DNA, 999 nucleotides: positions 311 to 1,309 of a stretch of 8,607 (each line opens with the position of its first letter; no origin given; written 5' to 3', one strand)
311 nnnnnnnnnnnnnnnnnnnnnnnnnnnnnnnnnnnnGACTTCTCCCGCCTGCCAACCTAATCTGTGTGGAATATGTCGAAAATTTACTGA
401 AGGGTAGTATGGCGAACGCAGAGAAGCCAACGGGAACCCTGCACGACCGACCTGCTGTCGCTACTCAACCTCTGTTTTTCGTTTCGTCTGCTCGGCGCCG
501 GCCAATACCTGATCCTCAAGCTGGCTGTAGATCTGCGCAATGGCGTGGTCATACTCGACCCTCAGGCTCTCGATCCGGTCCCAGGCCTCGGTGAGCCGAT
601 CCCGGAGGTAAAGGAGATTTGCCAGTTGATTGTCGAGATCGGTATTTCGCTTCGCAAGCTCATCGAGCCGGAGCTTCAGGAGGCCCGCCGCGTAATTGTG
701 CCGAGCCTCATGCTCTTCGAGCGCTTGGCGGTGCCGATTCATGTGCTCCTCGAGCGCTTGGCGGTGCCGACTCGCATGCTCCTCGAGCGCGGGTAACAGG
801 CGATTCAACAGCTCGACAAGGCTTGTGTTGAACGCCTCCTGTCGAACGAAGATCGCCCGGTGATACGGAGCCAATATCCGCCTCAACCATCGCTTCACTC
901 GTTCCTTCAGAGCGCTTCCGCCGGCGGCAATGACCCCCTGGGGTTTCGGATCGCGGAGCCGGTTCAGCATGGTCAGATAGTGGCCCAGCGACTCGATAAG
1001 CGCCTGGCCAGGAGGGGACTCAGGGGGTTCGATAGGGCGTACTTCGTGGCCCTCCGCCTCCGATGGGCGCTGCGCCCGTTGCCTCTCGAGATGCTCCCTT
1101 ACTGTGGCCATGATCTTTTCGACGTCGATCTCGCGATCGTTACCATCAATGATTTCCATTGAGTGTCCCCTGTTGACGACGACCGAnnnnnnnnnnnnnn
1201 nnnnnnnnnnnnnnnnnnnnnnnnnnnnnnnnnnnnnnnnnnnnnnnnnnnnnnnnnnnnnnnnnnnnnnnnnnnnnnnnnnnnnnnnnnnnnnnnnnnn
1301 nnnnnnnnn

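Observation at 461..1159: Stand-alone coiled-coil protein with an in-frame 33-bp tandem repeat in the wzm-wzt operon: candidate molecular ruler with built-in length polymorphism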

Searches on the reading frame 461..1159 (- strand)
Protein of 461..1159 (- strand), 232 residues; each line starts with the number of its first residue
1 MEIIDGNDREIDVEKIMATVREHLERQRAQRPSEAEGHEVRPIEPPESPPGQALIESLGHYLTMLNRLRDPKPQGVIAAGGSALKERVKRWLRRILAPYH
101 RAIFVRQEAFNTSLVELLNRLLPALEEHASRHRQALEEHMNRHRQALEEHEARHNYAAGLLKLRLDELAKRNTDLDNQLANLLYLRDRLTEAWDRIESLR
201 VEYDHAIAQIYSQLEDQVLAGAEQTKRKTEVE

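Call 6: search_protein_families(library=pfam, proteins=[window:461-1159:-], max_evalue=0.01)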
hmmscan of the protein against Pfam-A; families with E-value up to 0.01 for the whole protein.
window:461-1159:- (232 aa): 0 families

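Call 7: search_protein_families(library=ncbifam, proteins=[window:461-1159:-], max_evalue=0.01)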
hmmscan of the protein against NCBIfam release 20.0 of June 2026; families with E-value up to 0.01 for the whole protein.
window:461-1159:- (232 aa): 1 family
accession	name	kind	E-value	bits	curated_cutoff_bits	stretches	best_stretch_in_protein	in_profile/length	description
NF045780.1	TrlF_fam_ATP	equivalog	0.0097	14.6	350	1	107-219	576-700/944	TrlF family AAA-like ATPase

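Call 8: find_homologous_proteins(query=window:461-1159:-, max_evalue=0.001)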
Query window:461-1159:- (232 aa): 2 proteins with E <= 0.001 among 973 candidates.
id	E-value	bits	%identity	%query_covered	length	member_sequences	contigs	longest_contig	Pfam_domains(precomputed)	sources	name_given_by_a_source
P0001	3.1e-144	496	100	100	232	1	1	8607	-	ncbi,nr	ncbi:hypothetical protein EPN28_04995 [Patescibacteria group bacterium]|nr:MAG: hypothetical protein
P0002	1.3e-62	230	53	98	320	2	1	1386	PF28019.1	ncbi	ncbi:hypothetical protein EPN27_04475, partial [Patescibacteria group bacterium]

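Call 10: search_protein_families(library=pfam, proteins=[P0002, window:461-1159:-], max_evalue=10)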
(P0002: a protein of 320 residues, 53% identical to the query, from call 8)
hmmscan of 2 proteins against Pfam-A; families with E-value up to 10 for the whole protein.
P0002 (320 aa): 11 families
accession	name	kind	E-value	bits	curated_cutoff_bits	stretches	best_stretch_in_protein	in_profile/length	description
PF05667.16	CCDC22_CC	-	0.0034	17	39.2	1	75-294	116-336/477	CCDC22 protein coiled-coil region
PF10224.14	DUF2205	-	0.011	16.2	26.7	1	269-293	20-44/75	Short coiled-coil protein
PF10211.14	Ax_dynein_light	-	0.012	16.1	26.4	1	226-285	123-182/187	Axonemal dynein light chain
PF22215.1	MLKL_N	-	0.031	14.3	27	1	221-298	9-86/142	Mixed lineage kinase domain-like N-terminal domain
PF04065.20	Not3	-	0.066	13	25.8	1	212-294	106-185/231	Not1 N-terminal domain, CCR4-Not complex component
PF20667.3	Sec10_N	-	0.2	12.2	27.4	1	119-162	10-53/118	Exocyst complex component Sec10, N-terminal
PF09821.14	AAA_assoc_C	-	0.22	12.6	27.6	1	99-150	51-102/119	C-terminal AAA-associated domain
PF06810.17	Phage_scaffold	-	0.64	10.4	35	1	241-297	39-96/170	Phage capsid assembly scaffolding protein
PF14282.11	FlxA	-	0.67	10.5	26.3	1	236-283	17-64/101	FlxA-like protein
PF02601.20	Exonuc_VII_L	-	0.67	9.8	35.9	2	81-171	143-232/315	Exonuclease VII, large subunit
PF04513.17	Baculo_PEP_C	-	2.4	8.7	38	0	102-160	25-83/140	Baculovirus polyhedron envelope protein, PEP, C terminus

window:461-1159:- (232 aa): 13 families
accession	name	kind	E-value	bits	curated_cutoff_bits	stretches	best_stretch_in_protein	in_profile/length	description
PF25678.1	DUF7946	-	0.028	14.9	27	1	105-171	76-142/183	Domain of unknown function (DUF7946)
PF02601.20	Exonuc_VII_L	-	0.071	13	35.9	1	112-199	169-269/315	Exonuclease VII, large subunit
PF20993.2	CENPH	-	0.077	13.5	27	1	150-222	71-139/175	CENPH protein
PF14361.12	RsbRD_N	-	0.092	13.9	24.3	1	88-141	13-76/104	RsbT co-antagonist protein rsbRD N-terminal domain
PF08795.16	DUF1796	-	0.11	12.7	23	1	84-136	104-154/166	Putative papain-like cysteine peptidase (DUF1796)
PF04513.17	Baculo_PEP_C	-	0.12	12.9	38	1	165-219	22-77/140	Baculovirus polyhedron envelope protein, PEP, C terminus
PF24545.1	Ig_TPPC8_2nd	-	0.14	12.5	27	1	198-225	28-55/67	TPPC8 second Ig-like domain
PF08702.15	Fib_alpha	-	0.23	12.1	29.9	1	111-206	33-128/143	Fibrinogen alpha/beta chain family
PF25450.1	Rab11-FIP3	-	0.42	11.4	31.9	1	111-206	9-97/125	Rab11-FIP3-like domain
PF24554.1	DUF7603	-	0.83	10.8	27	1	121-214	23-105/110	Domain of unknown function (DUF7603)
PF17918.6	TetR_C_15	-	2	9.5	26.8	1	82-142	41-102/108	Tetracyclin repressor-like, C-terminal domain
PF08912.16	Rho_Binding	-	2.6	9.4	23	1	161-208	1-48/69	Rho Binding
PF11740.13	KfrA_N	-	2.7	9.2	26.1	1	80-152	28-100/113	Plasmid replication region DNA-binding N-term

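Call 13: find_encoding_contigs(protein=P0002, flank=10000)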
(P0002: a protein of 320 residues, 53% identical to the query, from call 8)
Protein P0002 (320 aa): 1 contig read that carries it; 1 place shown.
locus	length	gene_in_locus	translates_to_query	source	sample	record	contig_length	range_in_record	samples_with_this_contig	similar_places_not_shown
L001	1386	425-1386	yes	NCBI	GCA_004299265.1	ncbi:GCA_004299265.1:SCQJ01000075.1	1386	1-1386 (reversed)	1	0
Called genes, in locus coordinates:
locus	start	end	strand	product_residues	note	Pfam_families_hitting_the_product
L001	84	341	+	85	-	-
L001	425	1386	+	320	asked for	PF28019:HmpF (weak)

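Call 20: search_protein_representatives(alignment_id=A1)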
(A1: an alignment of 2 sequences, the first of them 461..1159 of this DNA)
Query: 2 sequences, 331 profile positions. Proteins with E-value up to 0.001 (for the whole library): 22; up to 1e-10: 11; up to 1e-30: 3. The best 22 are listed.
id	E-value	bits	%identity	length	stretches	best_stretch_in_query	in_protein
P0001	7.8e-135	466.0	-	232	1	1-252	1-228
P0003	1.8e-95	336.6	-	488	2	1-147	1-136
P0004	1.5e-32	129.8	-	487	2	7-195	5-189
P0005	2.5e-26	109.4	-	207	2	7-168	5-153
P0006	7.0e-23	98.0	-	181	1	7-162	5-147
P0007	9.5e-23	97.6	-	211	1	8-156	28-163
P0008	1.5e-20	90.3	-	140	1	7-144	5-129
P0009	3.4e-20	89.2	-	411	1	7-138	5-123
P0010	7.5e-18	81.5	-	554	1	7-134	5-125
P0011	3.2e-16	76.1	-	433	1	8-164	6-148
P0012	2.4e-15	73.2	-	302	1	73-161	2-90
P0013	2.3e-07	47.0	-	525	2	1-161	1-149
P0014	4.6e-07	46.0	-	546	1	5-329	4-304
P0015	6.0e-06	42.4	-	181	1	8-178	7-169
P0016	9.5e-06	41.7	-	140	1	69-148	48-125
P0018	2.4e-05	40.4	-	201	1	3-160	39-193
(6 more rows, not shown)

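Call 23: find_encoding_contigs(protein=P0003, flank=10000)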
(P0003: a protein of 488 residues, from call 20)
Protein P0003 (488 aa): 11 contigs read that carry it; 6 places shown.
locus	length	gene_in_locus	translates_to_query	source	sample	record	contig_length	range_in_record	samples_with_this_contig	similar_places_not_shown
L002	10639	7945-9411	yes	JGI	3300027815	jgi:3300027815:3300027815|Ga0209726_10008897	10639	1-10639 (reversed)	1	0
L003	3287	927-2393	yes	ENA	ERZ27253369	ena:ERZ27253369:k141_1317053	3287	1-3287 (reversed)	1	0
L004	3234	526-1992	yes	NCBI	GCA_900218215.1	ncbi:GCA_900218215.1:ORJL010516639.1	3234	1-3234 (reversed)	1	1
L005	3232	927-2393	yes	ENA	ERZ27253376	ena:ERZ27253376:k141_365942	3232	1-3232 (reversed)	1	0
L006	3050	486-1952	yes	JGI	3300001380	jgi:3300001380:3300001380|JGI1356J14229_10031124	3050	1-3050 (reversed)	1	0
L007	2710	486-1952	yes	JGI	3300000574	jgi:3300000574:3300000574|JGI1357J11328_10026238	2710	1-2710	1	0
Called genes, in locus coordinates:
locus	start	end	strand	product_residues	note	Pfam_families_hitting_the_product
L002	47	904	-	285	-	-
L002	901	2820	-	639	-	PF07660:STN (weak), PF03958:Secretin_N, PF00263:Secretin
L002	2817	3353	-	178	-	-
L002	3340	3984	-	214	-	PF04350:PilO, PF10741:T2SSM_b (weak)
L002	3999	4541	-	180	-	PF05137:PilN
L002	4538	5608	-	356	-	PF11104:PilM_2, PF14450:FtsA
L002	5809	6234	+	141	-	PF20586:DUF6788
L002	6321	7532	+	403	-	PF06782:UPF0236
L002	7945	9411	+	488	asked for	PF08242:Methyltransf_12 (faint), PF02353:CMAS (weak), PF13489:Methyltransf_23, PF07021:MetW, PF08241:Methyltransf_11, PF13649:Methyltransf_25, PF13847:Methyltransf_31 (faint)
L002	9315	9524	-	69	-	-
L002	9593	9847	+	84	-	-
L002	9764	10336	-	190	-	-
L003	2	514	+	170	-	?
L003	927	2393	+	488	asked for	PF08242:Methyltransf_12 (faint), PF02353:CMAS (weak), PF13489:Methyltransf_23, PF07021:MetW, PF08241:Methyltransf_11, PF13649:Methyltransf_25, PF13847:Methyltransf_31 (faint)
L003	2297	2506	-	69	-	-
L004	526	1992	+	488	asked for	PF08242:Methyltransf_12 (faint), PF02353:CMAS (weak), PF13489:Methyltransf_23, PF07021:MetW, PF08241:Methyltransf_11, PF13649:Methyltransf_25, PF13847:Methyltransf_31 (faint)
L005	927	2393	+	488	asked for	PF08242:Methyltransf_12 (faint), PF02353:CMAS (weak), PF13489:Methyltransf_23, PF07021:MetW, PF08241:Methyltransf_11, PF13649:Methyltransf_25, PF13847:Methyltransf_31 (faint)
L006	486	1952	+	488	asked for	PF08242:Methyltransf_12 (faint), PF02353:CMAS (weak), PF13489:Methyltransf_23, PF07021:MetW, PF08241:Methyltransf_11, PF13649:Methyltransf_25, PF13847:Methyltransf_31 (faint)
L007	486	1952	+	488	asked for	PF08242:Methyltransf_12 (faint), PF02353:CMAS (weak), PF13489:Methyltransf_23, PF07021:MetW, PF08241:Methyltransf_11, PF13649:Methyltransf_25, PF13847:Methyltransf_31 (faint)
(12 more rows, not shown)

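Call 31: find_encoding_contigs(protein=P0018, flank=8000, max_places=2)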
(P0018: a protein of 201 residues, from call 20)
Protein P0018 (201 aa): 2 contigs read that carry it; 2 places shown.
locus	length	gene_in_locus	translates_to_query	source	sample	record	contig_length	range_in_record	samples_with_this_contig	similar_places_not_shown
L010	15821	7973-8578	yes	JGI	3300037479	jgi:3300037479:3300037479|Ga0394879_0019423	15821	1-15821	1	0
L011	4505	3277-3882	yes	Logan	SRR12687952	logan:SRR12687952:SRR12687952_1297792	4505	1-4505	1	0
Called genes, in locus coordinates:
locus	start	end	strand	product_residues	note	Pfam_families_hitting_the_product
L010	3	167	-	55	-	?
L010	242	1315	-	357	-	PF01118:Semialdhyde_dh, PF02774:Semialdhyde_dhC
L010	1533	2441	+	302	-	PF01370:Epimerase, PF04321:RmlD_sub_bind, PF16363:GDP_Man_Dehyd, PF02719:Polysacc_synt_2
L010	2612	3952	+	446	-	PF00005:ABC_tran, PF14524:Wzt_C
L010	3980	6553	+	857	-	PF13489:Methyltransf_23, PF08241:Methyltransf_11, PF08242:Methyltransf_12, PF13649:Methyltransf_25, PF13641:Glyco_tranf_2_3, PF00535:Glycos_transf_2, PF00535:Glycos_transf_2, PF13641:Glyco_tranf_2_3, +4 more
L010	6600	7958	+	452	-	PF00535:Glycos_transf_2, PF13641:Glyco_tranf_2_3, PF13632:Glyco_trans_2_3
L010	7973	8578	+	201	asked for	-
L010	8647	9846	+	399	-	PF13439:Glyco_transf_4 (faint), PF13579:Glyco_trans_4_4 (faint), PF20706:GT4-conflict (faint), PF00534:Glycos_transf_1, PF13692:Glyco_trans_1_4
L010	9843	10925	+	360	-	PF00534:Glycos_transf_1, PF13692:Glyco_trans_1_4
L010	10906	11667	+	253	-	PF13489:Methyltransf_23, PF01209:Ubie_methyltran, PF13847:Methyltransf_31, PF08241:Methyltransf_11, PF08242:Methyltransf_12, PF13649:Methyltransf_25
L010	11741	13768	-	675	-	PF01839:FG-GAP (faint), PF13517:FG-GAP_3 (weak)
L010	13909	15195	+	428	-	PF13439:Glyco_transf_4, PF13579:Glyco_trans_4_4, PF20706:GT4-conflict (weak), PF00534:Glycos_transf_1, PF13692:Glyco_trans_1_4, PF13524:Glyco_trans_1_2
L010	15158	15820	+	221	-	?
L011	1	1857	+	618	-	?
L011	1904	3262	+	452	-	PF00535:Glycos_transf_2, PF13641:Glyco_tranf_2_3, PF13632:Glyco_trans_2_3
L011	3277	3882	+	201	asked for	-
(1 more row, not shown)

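Call 46: search_solved_structures(query=P0004, max_evalue=0.01)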
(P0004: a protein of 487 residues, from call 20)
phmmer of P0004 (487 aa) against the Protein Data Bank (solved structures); distinct sequences matched with E-value up to 0.01: 13.
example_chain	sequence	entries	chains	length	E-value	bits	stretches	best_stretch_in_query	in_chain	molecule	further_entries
3dli_A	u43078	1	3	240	2.8e-48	168.2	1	256-487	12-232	methyltransferase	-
7pd7_A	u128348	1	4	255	3.1e-07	32.9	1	294-397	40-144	Methyltransferase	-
3e8s_A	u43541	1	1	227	4.1e-07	32.6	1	298-403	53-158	Putative SAM Dependent Methyltransferase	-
3bkw_A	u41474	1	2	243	1.3e-06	30.9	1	301-423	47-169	S-adenosylmethionine dependent methyltransferase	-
9khp_A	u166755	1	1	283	0.0015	20.8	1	300-348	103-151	Class I SAM-dependent methyltransferase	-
9klx_A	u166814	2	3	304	0.0017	20.7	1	300-348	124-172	Class I SAM-dependent methyltransferase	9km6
5dm1_A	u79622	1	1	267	0.0054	19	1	293-336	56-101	Methyltransferase domain family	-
5dm2_A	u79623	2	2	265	0.0054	19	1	293-336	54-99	Methyltransferase domain family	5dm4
4kwc_A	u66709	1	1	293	0.0063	18.7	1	293-336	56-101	BpumL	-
4kdr_A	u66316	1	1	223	0.0075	18.5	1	300-400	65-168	3-demethylubiquinone-9 3-methyltransferase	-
5dpm_A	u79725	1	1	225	0.0077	18.5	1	300-400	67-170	Ubiquinone biosynthesis O-methyltransferase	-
4kdc_A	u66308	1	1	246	0.0081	18.4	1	300-400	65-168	3-demethylubiquinone-9 3-methyltransferase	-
1ve3_A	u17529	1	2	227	0.0094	18.2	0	301-395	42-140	hypothetical protein PH0226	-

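Call 47: predict_structure(alignment_id=A2)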
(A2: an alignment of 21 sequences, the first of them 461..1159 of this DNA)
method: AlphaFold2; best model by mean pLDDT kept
length: 232 residues; sequences in the alignment: 21
mean_pLDDT: 85.3   pTM: 0.44
mean pLDDT of the five models: 85.3, 82.9, 82.7, 81.3, 80.2
residues with pLDDT >= 90: 128; 70-90: 56; 50-70: 42; < 50: 6
segments of 3 or more residues with pLDDT < 50: none
pLDDT, mean of each block of 10 residues (from residue 1): 54 90 92 58 54 70 68 63 84 86 87 91 95 97 98 98 98 98 98 98 98 97 90 76
secondary structure, 60 per line:
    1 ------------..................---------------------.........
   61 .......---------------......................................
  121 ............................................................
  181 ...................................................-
elements in order: H13-30 H52-67 H83-231
